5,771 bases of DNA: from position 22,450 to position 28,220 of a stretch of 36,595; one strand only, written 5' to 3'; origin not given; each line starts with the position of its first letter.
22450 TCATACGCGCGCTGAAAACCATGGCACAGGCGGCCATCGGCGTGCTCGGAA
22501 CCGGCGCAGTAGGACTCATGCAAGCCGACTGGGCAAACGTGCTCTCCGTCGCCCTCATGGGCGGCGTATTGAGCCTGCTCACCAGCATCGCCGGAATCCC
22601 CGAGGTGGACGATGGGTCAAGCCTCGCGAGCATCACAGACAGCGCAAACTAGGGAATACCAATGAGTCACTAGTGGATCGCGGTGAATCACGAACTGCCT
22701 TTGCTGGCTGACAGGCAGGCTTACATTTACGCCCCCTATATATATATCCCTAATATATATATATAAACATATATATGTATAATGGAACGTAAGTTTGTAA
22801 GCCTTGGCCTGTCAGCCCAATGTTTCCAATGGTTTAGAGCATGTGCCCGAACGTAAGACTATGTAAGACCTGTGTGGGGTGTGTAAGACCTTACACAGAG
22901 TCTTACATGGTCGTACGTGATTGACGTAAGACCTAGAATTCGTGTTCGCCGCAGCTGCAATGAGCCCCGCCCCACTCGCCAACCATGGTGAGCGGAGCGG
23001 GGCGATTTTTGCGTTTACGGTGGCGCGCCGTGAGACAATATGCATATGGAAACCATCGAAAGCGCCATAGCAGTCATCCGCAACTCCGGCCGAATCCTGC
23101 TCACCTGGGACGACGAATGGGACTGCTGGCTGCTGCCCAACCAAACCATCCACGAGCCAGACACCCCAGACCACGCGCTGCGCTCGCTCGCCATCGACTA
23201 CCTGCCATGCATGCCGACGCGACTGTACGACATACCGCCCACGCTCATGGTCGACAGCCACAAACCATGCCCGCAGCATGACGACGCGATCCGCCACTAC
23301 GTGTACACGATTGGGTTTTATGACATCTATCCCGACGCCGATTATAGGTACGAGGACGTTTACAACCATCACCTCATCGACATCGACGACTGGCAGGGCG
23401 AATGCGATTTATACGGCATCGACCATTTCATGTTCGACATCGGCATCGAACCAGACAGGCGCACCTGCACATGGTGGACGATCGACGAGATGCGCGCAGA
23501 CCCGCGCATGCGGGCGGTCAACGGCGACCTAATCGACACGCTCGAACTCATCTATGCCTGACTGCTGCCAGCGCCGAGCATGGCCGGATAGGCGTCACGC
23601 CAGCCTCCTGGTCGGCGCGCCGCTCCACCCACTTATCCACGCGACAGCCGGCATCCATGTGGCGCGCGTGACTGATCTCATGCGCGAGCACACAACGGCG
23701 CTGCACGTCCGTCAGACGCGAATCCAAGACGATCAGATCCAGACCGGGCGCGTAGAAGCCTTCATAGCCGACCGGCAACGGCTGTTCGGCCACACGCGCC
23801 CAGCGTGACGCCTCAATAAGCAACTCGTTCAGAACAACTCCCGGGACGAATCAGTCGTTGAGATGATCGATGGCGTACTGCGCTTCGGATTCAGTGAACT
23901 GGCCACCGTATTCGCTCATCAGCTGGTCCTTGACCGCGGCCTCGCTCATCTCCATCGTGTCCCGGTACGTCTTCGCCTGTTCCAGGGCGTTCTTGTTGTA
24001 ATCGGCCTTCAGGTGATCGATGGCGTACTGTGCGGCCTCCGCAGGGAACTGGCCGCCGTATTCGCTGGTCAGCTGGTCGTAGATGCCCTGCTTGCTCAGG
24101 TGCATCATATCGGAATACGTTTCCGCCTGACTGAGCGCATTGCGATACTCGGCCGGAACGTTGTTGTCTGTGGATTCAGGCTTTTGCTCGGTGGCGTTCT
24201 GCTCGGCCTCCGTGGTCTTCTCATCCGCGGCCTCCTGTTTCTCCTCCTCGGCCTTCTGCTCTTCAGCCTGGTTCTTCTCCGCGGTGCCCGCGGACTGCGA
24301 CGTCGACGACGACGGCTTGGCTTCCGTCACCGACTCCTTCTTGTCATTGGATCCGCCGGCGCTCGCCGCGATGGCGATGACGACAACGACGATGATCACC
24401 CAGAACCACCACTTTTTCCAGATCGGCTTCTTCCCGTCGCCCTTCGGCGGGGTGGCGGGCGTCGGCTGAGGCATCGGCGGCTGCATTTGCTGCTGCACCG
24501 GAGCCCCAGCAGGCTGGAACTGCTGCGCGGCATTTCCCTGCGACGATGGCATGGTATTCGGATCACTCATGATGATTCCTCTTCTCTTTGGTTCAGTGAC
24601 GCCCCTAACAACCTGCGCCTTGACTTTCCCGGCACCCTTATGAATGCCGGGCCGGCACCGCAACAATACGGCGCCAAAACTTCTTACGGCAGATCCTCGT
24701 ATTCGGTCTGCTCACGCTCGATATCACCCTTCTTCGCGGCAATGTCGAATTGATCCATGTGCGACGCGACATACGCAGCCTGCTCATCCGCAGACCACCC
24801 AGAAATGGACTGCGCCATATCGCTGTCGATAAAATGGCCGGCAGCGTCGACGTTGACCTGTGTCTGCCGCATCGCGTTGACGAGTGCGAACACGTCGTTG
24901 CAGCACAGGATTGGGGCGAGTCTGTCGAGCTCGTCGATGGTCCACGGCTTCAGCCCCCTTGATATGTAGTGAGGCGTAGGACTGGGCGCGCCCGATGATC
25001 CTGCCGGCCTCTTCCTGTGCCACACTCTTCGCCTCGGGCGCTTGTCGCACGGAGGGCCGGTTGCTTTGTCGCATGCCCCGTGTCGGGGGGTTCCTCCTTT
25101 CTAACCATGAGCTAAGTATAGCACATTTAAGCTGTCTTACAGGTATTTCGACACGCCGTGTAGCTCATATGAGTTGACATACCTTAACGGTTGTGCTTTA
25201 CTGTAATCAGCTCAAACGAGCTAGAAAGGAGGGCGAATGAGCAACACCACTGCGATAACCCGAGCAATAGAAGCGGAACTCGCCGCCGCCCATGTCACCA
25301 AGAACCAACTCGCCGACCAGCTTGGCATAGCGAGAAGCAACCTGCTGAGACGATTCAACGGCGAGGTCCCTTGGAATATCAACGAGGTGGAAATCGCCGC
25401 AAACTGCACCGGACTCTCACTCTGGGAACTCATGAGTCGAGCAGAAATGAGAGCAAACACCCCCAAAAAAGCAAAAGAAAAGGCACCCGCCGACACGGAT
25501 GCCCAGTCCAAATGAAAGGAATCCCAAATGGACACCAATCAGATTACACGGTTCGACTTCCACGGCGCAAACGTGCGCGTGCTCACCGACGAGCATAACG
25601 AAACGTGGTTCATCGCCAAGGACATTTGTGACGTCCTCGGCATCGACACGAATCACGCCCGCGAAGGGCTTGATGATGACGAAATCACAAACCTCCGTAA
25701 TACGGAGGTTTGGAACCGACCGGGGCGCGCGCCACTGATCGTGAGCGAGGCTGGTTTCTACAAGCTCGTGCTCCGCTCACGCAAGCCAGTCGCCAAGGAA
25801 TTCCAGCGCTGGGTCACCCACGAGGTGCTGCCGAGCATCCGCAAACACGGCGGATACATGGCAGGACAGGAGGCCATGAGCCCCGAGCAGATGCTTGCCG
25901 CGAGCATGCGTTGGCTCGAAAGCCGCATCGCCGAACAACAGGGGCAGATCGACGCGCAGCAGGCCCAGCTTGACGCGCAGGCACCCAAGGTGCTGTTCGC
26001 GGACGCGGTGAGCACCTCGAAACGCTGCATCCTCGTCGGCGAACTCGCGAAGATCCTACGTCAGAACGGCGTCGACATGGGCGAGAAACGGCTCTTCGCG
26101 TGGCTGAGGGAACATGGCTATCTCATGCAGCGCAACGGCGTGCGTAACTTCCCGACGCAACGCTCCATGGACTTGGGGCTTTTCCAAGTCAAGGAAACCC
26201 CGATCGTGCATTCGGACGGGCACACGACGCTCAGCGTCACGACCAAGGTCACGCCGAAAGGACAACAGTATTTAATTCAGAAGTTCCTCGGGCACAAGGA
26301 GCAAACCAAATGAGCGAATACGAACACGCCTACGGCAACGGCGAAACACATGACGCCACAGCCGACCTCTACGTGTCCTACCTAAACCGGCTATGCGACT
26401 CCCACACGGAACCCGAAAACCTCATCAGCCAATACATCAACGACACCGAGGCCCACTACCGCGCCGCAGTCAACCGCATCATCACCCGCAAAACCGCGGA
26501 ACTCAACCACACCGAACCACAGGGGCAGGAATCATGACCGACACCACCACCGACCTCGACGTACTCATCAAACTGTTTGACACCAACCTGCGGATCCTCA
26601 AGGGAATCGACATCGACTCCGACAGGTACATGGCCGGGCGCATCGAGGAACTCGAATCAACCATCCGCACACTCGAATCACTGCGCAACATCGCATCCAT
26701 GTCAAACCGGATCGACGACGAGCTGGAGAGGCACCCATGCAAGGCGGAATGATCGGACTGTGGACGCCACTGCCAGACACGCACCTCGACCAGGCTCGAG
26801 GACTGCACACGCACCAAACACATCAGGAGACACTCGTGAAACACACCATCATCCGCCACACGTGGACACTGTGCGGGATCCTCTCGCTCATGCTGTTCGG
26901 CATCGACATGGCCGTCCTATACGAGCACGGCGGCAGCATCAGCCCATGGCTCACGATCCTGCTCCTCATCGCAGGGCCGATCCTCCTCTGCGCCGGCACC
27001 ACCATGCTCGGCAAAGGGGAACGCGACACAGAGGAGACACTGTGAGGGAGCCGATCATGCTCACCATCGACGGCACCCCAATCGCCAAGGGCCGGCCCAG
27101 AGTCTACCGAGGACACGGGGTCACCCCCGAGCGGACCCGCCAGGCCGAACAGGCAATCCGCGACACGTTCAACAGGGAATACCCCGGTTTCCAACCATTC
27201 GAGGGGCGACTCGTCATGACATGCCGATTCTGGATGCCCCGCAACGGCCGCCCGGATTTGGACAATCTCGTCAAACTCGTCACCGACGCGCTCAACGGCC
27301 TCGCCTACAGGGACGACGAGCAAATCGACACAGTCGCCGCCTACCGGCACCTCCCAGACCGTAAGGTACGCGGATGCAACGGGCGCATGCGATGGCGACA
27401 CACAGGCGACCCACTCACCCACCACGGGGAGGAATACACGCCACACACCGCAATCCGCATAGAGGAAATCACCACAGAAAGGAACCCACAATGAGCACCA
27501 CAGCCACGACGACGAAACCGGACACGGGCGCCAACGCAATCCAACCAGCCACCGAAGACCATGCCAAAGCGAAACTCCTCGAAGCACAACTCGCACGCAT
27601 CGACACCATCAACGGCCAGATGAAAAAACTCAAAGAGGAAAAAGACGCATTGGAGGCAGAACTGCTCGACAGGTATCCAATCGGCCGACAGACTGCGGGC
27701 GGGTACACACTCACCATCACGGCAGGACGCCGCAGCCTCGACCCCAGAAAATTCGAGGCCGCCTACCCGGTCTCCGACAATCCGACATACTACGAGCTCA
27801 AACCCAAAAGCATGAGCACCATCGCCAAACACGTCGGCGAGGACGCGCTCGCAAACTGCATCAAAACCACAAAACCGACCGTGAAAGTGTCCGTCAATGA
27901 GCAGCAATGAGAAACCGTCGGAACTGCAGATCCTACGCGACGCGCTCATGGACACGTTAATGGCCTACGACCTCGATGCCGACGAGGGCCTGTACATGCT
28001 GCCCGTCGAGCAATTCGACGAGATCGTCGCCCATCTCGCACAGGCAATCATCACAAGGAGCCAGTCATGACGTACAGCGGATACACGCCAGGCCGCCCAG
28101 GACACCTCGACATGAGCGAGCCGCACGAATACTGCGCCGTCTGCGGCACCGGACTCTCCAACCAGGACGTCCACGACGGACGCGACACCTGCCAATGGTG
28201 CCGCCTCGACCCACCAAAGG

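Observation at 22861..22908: The 30-bp core of the inverted copy is flipped relative to its own flanks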

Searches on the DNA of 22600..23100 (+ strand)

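Call 11: search_dna_similar(query=window:22600-23100:+, collection=phages, mode=distant, max_rows=30)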
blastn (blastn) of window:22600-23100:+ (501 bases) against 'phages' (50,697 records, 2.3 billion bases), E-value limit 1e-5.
No match.

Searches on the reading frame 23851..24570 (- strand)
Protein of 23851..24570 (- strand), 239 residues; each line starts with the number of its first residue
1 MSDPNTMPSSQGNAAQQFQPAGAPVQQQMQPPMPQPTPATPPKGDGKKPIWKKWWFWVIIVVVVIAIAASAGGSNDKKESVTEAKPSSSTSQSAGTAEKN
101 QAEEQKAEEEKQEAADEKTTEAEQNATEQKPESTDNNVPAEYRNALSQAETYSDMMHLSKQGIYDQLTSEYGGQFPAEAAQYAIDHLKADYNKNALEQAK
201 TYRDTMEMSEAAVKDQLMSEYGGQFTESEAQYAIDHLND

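Call 38: search_protein_families(library=pfam, proteins=[window:23851-24570:-], max_evalue=0.05)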
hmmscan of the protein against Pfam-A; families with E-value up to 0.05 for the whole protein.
window:23851-24570:- (239 aa): 5 families
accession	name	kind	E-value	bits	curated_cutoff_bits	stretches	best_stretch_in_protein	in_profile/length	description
PF07553.16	Lipoprotein_Ltp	-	1.6e-45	153.4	23.2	2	141-187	2-48/48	Host cell surface-exposed lipoprotein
PF03559.20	Hexose_dehydrat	-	0.0011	18.9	25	0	187-234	111-160/203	NDP-hexose 2,3-dehydratase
PF12869.13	tRNA_anti-like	-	0.0092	16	23.5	1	51-204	4-70/146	tRNA_anti-like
PF21827.1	New_glue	-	0.01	16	31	1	57-130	5-71/94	New glue protein family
PF15206.11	FAM209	-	0.015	15.4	27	1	53-101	39-84/149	FAM209 family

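Call 39: search_protein_families(library=phrogs, proteins=[window:23851-24570:-], max_evalue=0.01)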
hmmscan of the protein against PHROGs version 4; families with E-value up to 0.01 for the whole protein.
window:23851-24570:- (239 aa): 18 families
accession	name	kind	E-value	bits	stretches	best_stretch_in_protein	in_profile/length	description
phrog_4980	-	moron, auxiliary metabolic gene and host takeover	2e-60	204.8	1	45-239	14-181/181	superinfection exclusion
phrog_15667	-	moron, auxiliary metabolic gene and host takeover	4.2e-28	99.6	1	76-237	42-204/208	superinfection exclusion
phrog_13294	-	other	1.6e-15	58.3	1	128-236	190-293/294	lipoprotein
phrog_23980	-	unknown function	1.1e-08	36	1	47-105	7-43/193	-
phrog_14275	-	unknown function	1.4e-07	32.3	1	46-127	27-106/178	-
phrog_8545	-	moron, auxiliary metabolic gene and host takeover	1.7e-07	32.2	1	46-129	9-78/177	superinfection exclusion Sie-like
phrog_8263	-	unknown function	9.1e-07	30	1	48-119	1-68/197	-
phrog_21045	-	unknown function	3e-06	28.3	0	155-188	26-59/65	-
phrog_806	-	unknown function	6.4e-05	24.1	1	52-111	3-52/187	-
phrog_197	-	moron, auxiliary metabolic gene and host takeover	7.5e-05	23.3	1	44-135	219-298/486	Zot-like toxin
phrog_1152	-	lysis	0.00066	20.7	1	56-150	8-114/127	Rz-like spanin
phrog_312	-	lysis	0.0007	20.6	1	54-129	9-84/173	Rz-like spanin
phrog_17949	-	unknown function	0.0026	17.7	1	53-136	63-140/355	-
phrog_13160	-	unknown function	0.0034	18.4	1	31-123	4-93/139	-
phrog_214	-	lysis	0.0054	17.6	0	53-130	8-86/176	Rz-like spanin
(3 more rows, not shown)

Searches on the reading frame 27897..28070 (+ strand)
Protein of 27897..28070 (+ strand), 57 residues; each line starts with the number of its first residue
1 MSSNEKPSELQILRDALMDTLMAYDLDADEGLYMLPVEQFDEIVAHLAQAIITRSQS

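Call 39: search_protein_families(library=phrogs, proteins=[window:27897-28070:+], max_evalue=0.01)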
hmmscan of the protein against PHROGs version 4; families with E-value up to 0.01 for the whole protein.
window:27897-28070:+ (57 aa): 1 family
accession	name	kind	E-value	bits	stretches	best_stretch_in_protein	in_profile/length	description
phrog_37941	-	unknown function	0.0043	17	1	5-47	144-186/350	-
